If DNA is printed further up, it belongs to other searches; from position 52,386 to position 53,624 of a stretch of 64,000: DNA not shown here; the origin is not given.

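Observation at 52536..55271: LOG - Rpe-like - RpiB - PfkB kinase cluster, a putative nucleotide-ribose salvage route into the pentose-phosphate pathway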

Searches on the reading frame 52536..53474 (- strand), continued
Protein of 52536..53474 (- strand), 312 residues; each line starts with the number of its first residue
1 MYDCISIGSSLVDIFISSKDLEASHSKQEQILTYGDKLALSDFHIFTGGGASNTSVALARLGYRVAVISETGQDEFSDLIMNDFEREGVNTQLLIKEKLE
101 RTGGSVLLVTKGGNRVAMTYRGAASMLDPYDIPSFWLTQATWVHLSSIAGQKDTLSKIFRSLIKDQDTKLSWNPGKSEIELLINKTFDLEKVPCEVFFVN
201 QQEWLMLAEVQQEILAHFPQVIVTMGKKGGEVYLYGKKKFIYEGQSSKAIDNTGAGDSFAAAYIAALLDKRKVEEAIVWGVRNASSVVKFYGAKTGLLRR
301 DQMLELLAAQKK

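Call 35: search_solved_structures(query=A2, max_evalue=0.00001, show_alignments=2)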
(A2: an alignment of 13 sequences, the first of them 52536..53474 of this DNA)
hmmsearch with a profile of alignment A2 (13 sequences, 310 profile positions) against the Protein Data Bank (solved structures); distinct sequences matched with E-value up to 0.00001: 111 (the best 60 are shown).
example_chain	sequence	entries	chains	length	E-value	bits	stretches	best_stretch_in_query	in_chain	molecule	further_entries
3h49_A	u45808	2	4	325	2.9e-44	154.5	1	2-307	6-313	Ribokinase | Uncharacterized sugar kinase ydjH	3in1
3ry7_A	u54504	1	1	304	2.2e-34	122.1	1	36-294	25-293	Ribokinase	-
4e3a_A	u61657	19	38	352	3.6e-34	121.4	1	2-292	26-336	sugar kinase protein | Probable sugar kinase protein | sugar kinase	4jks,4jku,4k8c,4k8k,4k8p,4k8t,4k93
3ubo_A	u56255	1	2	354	5.6e-33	117.4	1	1-292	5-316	adenosine kinase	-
2c49_A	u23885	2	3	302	3.4e-32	114.9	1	41-308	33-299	SUGAR KINASE MJ0406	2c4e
6wjz_A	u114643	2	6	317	5.6e-32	114.2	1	36-294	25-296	Ribokinase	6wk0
3hj6_A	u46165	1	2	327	6e-32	114.1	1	45-295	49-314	Fructokinase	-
5byc_A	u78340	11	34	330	6.4e-32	114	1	36-294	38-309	Ribokinase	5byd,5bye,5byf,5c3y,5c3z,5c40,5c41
2fv7_A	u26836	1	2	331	6.7e-32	113.9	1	36-293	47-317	Ribokinase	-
6znx_A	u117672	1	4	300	1.4e-31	112.8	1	41-304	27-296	Ribokinase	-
1gqt_A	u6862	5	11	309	1.5e-31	112.7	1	37-305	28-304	RIBOKINASE | PROTEIN (RIBOKINASE)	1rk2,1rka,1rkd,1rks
8cqx_A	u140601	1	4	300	2.4e-31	112.1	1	41-304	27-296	Ribokinase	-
6ilr_A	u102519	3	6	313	2.4e-31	112.1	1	37-306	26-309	Ribokinase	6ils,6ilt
5zwy_A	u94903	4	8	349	1.4e-29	106.3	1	36-292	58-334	Ribokinase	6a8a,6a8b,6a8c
5ey7_A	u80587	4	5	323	1.7e-29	106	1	44-296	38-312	Fructokinase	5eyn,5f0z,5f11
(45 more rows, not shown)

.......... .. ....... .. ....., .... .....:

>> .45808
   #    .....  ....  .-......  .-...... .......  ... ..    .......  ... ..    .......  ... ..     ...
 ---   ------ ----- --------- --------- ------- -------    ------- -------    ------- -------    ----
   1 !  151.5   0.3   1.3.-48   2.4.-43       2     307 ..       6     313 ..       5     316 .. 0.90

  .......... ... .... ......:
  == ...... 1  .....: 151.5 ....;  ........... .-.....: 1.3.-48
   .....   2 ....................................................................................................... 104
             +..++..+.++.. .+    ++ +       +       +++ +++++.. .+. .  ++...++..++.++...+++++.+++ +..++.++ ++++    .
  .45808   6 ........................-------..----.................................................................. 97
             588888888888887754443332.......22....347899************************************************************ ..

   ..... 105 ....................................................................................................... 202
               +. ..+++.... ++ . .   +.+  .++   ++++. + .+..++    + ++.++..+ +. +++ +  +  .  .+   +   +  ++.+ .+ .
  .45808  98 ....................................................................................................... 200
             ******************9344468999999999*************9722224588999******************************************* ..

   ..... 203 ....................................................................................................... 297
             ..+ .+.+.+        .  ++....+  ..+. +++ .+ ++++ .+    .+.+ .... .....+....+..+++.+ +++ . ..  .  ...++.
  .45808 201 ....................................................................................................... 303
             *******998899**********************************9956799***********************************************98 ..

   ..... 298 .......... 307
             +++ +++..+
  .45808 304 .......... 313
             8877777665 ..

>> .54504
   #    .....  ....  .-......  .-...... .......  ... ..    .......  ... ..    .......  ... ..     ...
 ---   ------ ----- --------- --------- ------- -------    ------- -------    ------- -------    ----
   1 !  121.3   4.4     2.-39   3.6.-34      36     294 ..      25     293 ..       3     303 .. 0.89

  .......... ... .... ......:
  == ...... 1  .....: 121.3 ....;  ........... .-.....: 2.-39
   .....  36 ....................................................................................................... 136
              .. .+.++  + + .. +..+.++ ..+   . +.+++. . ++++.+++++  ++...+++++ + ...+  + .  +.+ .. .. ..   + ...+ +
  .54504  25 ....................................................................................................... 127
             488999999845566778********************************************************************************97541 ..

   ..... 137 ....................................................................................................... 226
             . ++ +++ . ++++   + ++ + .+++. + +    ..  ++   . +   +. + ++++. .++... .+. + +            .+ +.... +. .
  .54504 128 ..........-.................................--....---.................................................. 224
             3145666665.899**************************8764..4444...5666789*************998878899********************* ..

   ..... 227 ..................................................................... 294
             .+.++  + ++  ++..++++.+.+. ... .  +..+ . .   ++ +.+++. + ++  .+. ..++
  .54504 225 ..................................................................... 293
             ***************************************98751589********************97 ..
